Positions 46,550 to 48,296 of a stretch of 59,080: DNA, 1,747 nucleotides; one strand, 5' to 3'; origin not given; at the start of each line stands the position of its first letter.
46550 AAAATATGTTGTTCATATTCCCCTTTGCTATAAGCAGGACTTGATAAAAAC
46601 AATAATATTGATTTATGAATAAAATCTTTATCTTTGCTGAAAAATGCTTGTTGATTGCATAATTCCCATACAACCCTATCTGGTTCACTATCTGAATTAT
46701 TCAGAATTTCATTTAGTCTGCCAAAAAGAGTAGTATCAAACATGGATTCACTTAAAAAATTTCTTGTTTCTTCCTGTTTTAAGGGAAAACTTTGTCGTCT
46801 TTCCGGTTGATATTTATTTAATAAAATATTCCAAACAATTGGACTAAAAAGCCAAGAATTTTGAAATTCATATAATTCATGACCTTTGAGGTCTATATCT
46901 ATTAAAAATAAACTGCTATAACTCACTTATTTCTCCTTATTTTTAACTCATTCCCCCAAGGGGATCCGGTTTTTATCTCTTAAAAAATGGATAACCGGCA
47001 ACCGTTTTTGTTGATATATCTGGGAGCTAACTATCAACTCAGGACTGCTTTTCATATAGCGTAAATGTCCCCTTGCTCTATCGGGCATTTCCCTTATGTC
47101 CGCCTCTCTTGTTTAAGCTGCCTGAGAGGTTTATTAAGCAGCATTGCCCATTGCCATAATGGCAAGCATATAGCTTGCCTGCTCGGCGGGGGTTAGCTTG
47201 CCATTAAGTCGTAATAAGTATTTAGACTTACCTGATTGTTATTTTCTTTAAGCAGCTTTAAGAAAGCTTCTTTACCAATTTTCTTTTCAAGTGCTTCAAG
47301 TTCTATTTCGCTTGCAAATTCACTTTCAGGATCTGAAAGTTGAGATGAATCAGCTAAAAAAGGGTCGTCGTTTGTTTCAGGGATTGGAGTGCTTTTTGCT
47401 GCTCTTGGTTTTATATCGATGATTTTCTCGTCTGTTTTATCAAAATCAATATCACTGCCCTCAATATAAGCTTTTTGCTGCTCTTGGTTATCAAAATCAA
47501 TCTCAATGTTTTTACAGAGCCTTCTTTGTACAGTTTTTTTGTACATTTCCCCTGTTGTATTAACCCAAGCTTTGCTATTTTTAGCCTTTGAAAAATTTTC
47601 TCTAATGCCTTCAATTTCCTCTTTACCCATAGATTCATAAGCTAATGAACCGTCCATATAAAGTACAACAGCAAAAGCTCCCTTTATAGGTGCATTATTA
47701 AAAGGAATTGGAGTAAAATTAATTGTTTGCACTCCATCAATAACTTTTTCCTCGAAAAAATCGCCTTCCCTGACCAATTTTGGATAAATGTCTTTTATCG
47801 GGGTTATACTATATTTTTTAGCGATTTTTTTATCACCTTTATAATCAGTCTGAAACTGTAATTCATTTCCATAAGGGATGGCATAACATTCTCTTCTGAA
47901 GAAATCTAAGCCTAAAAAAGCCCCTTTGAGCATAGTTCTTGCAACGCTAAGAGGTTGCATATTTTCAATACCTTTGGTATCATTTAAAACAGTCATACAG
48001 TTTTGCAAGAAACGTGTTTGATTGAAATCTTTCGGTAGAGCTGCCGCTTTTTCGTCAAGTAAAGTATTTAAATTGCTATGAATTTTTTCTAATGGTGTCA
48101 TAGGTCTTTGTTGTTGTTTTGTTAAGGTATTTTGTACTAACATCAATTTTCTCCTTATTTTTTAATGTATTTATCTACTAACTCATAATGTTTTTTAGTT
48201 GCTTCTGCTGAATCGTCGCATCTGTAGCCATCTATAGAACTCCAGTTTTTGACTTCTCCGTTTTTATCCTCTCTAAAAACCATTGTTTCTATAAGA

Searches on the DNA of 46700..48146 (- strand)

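Call 5: search_rna_families(source=window, start=46700, end=47400, threshold=evalue, max_evalue=10, show_alignments=3)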
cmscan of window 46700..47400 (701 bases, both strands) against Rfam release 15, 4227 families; matches with E-value up to 10: 10.
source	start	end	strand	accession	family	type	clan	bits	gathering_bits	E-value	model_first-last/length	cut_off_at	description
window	47196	47359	-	RF03096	RAGATH-19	Gene; sRNA;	-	18.4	85.6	2.6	1-141/141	no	RAGATH-19 RNA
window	47161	47244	-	RF02887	mgtC_leader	Cis-reg; leader;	-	17.9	48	0.65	1-114/114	no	Salmonella mgtC leader RNA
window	46939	47030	+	RF00199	SL2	Gene;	CL00020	17.1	41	8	1-110/110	no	SL2 RNA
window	47157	47244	+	RF03056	RAGATH-35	Gene; sRNA;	-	16.8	38.9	2.8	1-87/87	no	RAGATH-35 RNA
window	47170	47201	+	RF00502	TCV_Pr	Cis-reg;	-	16.5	40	2.6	1-34/34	no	Turnip crinkle virus (TCV) core promoter hairpin (Pr)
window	46848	46904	-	RF02419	Spd-sr37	Gene; sRNA;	-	16.4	45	4.8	1-67/67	no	Streptococcus sRNA Spd-sr37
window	47152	47164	-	RF00498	EAV_LTH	Cis-reg; leader;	-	12.8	70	9.3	1-45/45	no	Equine arteritis virus leader TRS hairpin (LTH)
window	47074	47140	-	RF00612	SNORD75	Gene; snRNA; snoRNA; CD-box;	-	12.3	50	9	1-62/62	no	Small nucleolar RNA SNORD75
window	47289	47360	+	RF02089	CLRN1-AS1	Gene; lncRNA;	-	10.1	48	7.5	1-79/79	no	CLRN1 antisense RNA 1 conserved region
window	47140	47242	-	RF01389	isrF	Gene; sRNA;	-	8.2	40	6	1-292/292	no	isrF Hfq binding RNA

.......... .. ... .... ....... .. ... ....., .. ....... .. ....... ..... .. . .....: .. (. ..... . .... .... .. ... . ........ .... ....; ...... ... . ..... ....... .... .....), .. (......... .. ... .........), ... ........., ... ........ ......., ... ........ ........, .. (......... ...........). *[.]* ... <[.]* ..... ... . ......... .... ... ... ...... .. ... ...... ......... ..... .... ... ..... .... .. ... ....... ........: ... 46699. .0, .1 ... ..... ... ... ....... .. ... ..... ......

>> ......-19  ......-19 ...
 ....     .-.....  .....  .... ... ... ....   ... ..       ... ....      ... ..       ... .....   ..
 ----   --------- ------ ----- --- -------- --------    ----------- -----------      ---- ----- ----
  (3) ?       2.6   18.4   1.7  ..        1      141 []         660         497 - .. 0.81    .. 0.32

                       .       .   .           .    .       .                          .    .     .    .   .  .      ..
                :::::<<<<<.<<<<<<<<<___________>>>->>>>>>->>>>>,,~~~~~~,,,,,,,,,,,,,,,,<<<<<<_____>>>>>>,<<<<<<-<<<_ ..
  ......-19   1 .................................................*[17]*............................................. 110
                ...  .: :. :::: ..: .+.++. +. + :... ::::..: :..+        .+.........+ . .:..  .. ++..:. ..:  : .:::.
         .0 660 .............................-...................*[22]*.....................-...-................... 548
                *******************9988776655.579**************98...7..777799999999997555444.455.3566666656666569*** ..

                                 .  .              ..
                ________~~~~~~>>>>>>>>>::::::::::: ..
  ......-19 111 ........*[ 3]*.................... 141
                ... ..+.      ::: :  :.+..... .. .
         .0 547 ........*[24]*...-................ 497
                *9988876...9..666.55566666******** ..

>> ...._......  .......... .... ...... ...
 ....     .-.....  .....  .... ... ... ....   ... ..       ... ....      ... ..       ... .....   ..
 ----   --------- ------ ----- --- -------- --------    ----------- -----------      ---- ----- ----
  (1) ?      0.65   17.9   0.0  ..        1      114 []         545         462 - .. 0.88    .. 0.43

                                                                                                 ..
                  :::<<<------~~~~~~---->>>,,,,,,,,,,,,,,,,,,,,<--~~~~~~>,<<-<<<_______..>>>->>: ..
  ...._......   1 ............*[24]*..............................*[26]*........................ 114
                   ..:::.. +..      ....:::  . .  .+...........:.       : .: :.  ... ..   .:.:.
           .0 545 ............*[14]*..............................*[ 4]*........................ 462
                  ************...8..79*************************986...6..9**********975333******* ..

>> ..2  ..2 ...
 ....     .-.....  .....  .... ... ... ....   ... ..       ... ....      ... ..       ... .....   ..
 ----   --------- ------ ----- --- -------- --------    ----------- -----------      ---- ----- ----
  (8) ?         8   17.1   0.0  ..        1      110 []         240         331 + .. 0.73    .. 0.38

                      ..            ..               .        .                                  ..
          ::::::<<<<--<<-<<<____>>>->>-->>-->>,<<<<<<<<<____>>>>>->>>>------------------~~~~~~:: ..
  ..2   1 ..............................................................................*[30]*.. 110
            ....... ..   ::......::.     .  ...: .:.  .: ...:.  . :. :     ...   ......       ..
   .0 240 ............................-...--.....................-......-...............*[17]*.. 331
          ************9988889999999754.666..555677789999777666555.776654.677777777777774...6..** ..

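Call 8: search_dna_similar(query=window:46700-47400:-, collection=phages, mode=distant, max_rows=30)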
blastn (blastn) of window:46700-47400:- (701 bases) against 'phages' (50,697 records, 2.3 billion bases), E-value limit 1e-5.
No match.

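Call 50: search_dna_similar(query=window:46927-47210:-, collection=plasmids, mode=distant, max_evalue=0.01)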
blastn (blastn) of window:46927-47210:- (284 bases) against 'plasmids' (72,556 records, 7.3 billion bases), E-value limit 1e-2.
No match.

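Call 81: search_rna_families(source=L027, start=1250, end=1560, threshold=evalue, max_evalue=1)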
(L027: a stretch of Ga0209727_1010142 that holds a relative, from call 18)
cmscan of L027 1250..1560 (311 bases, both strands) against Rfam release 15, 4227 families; matches with E-value up to 1: 1.
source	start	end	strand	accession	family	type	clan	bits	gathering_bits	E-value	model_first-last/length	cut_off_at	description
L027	1448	1484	+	RF01100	PK-BYV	Cis-reg;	-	15.5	50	0.84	1-40/40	no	3'-terminal pseudoknot in BYV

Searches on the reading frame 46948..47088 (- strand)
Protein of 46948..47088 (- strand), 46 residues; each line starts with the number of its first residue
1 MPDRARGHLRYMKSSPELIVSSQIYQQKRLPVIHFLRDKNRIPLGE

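Call 9: search_protein_families(library=pfam, proteins=[window:46948-47088:-], max_evalue=0.01)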
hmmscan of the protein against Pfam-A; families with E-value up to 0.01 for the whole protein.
window:46948-47088:- (46 aa): 0 families

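Call 27: search_protein_families(library=phrogs, proteins=[window:46948-47088:-], max_evalue=0.01)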
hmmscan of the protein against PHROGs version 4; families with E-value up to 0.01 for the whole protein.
window:46948-47088:- (46 aa): 0 families

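Call 28: search_protein_families(library=padloc, proteins=[window:46948-47088:-], max_evalue=0.1)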
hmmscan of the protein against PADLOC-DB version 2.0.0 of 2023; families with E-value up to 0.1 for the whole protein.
window:46948-47088:- (46 aa): 0 families

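Call 42: search_protein_representatives(protein=window:46948-47088:-)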
Query: 46 residues. Proteins with E-value up to 0.001 (for the whole library): 3; up to 1e-10: 0; up to 1e-30: 0. The best 3 are listed.
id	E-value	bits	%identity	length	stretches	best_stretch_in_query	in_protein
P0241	1.3e-04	37.4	-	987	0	-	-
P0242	1.8e-04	36.9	34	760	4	23-43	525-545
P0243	3.1e-04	36.2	51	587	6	4-27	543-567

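Call 80: list_cluster_members(proteins=[window:46948-47088:-, window:47065-47196:+, window:47073-47159:+])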
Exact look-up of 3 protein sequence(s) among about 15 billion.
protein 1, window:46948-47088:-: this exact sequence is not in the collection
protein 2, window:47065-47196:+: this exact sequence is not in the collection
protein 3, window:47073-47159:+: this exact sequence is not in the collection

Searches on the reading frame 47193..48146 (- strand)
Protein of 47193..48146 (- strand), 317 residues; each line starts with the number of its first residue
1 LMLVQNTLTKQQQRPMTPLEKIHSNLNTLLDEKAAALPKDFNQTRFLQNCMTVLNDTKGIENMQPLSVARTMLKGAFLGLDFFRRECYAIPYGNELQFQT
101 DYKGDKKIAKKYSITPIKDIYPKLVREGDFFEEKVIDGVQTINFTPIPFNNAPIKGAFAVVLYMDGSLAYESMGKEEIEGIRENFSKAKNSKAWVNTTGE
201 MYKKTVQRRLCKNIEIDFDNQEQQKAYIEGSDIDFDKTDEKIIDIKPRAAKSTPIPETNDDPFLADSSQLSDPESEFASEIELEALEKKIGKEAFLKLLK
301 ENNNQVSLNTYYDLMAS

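Call 9: search_protein_families(library=pfam, proteins=[window:47193-48146:-], max_evalue=0.01)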
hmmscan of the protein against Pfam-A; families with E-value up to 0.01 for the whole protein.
window:47193-48146:- (317 aa): 1 family
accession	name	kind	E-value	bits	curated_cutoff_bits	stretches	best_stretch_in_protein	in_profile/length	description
PF03837.19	RecT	-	1.1e-32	113.6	24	1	44-226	1-183/198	RecT family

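Call 10: find_related_loci(query=window:47193-48146:-, collection=viral_contigs, flank=4000)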
Query window:47193-48146:- (317 aa) in viral_contigs; peptide patterns used: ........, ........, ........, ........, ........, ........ (x = any residue, [..] = any of these).
17 stretches matched a pattern; 4 encode a relative of the query (tblastn E <= 1e-3); 4 distinct loci.
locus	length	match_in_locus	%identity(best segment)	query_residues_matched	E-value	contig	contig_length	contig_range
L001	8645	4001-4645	68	19-233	2e-96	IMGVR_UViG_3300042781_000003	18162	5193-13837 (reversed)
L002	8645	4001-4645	68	19-233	2e-96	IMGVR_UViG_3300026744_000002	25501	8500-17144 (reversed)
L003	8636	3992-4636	68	19-233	2e-96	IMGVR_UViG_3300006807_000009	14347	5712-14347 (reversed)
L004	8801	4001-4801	45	5-257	7e-68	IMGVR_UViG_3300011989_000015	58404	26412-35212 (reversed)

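Call 15: find_encoding_contigs(protein=window:47193-48143:-, flank=6000, max_places=10)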
Protein window:47193-48143:- (316 aa): 16 contigs read that carry it; 9 places shown.
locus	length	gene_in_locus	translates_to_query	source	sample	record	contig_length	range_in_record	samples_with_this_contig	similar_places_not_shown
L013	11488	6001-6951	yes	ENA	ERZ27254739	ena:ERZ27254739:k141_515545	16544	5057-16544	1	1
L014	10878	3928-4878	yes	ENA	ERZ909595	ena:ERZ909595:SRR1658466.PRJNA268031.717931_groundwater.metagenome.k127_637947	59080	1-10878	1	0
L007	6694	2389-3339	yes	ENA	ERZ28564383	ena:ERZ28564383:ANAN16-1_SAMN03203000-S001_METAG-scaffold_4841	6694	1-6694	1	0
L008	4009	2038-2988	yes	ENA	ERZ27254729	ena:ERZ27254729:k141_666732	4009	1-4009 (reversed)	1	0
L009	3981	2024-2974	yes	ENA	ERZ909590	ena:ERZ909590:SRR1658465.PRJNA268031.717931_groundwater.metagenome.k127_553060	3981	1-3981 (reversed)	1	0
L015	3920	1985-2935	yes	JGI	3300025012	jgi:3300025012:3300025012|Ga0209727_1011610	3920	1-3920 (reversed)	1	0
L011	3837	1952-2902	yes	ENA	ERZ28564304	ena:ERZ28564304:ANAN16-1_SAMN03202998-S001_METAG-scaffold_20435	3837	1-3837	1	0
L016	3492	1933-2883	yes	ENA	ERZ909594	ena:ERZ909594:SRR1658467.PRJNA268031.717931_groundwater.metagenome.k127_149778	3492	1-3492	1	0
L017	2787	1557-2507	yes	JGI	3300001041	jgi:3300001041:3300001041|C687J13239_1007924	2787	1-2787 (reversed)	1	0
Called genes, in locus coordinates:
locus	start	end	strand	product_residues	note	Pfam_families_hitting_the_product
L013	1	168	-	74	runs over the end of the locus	-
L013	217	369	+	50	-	-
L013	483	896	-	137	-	-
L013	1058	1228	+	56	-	-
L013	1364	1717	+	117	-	-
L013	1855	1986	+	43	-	-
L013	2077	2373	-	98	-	PF12844:HTH_19, PF01381:HTH_3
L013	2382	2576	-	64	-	-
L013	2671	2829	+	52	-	-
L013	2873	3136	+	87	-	-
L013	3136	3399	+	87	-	-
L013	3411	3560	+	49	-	-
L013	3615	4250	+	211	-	PF09588:YqaJ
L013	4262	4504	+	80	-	-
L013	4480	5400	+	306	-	PF07083:DUF1351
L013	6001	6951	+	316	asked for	PF03837:RecT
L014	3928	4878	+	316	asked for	PF03837:RecT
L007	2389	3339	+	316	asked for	PF03837:RecT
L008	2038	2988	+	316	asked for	PF03837:RecT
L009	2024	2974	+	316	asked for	PF03837:RecT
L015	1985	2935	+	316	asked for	PF03837:RecT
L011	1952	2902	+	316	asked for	PF03837:RecT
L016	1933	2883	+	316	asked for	PF03837:RecT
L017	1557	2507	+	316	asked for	PF03837:RecT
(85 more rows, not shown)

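Call 18: find_related_loci(query=window:47193-48146:-, collection=metagenome_contigs, flank=3000)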
Query window:47193-48146:- (317 aa) in metagenome_contigs; peptide patterns used: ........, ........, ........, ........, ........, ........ (x = any residue, [..] = any of these).
197 stretches matched a pattern; 10 encode a relative of the query (tblastn E <= 1e-3); 10 distinct loci.
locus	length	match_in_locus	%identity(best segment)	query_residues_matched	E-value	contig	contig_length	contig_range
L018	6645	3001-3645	68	19-233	2e-96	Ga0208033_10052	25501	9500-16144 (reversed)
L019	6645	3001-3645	68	19-233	2e-96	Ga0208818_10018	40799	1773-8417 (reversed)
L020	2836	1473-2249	59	19-288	1e-97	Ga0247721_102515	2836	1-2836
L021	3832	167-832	56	22-244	6e-79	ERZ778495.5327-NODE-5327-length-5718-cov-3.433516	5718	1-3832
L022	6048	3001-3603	56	36-237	7e-77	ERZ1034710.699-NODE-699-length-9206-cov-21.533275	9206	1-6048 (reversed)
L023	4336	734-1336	56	36-237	1e-76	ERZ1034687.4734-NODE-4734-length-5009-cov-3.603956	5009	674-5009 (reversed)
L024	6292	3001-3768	48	26-277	4e-76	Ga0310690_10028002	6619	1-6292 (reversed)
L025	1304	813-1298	57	36-197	7e-67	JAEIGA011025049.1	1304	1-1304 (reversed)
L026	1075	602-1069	54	19-173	1e-54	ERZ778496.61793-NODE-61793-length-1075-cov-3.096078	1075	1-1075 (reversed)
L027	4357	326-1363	31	1-317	1e-24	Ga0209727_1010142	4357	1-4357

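Call 19: find_related_loci(query=window:47193-48146:-, collection=genome_contigs, flank=3000)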
Query window:47193-48146:- (317 aa) in genome_contigs; peptide patterns used: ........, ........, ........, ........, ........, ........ (x = any residue, [..] = any of these).
123 stretches matched a pattern; 1 encode a relative of the query (tblastn E <= 1e-3); 1 distinct loci.
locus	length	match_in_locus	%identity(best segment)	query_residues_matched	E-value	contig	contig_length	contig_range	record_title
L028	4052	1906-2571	54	19-240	4e-78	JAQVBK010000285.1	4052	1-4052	MAG: Candidatus Cloacimonadota bacterium isolate STD2_63 NODE_103595_length_4052_cov_2.290446_Sandtown_D2, whole genome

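Call 33: find_homologous_proteins(query=window:47193-48143:-, max_evalue=1e-20)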
Query window:47193-48143:- (316 aa): 2264 proteins with E <= 1e-20 among 3915 candidates; the best 120 are listed.
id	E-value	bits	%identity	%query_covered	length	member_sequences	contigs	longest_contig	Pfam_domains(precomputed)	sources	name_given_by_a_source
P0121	2.2e-206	702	100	100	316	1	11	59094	PF03837.20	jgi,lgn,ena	-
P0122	1.1e-99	352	71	70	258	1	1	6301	PF03837.20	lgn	-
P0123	2.7e-99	350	67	73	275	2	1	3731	PF03837.20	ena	-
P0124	9.5e-99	349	73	69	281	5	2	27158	PF03837.20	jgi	jgi:recombination protein RecT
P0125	3.5e-98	347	71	69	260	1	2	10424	PF03837.20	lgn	-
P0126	4.9e-98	346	70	72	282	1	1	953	PF03837.20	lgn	-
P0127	1.0e-97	345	65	76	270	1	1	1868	PF03837.20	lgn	-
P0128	3.2e-97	344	67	73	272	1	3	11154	PF03837.20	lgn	-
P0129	3.3e-97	344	70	72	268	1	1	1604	PF03837.20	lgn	-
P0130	4.2e-97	343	69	72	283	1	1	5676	PF03837.20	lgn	-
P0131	5.6e-97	343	66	75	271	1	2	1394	PF03837.20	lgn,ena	-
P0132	5.9e-97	343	66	73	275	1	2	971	PF03837.20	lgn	-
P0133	6.4e-97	343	68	72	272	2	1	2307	PF03837.20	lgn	-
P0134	6.6e-97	343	62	81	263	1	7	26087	PF03837.20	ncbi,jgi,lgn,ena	-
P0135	8.0e-97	342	70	72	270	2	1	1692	PF03837.20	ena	-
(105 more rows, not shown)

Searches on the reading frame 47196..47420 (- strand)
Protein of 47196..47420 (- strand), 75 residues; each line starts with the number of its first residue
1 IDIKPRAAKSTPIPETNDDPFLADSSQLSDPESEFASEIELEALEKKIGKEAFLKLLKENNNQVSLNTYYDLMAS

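Call 62: find_homologous_proteins(query=window:47196-47420:-, max_evalue=0.01)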
Query seq(75 aa): no candidate shares three 5-residue words with the query. No homologue found.
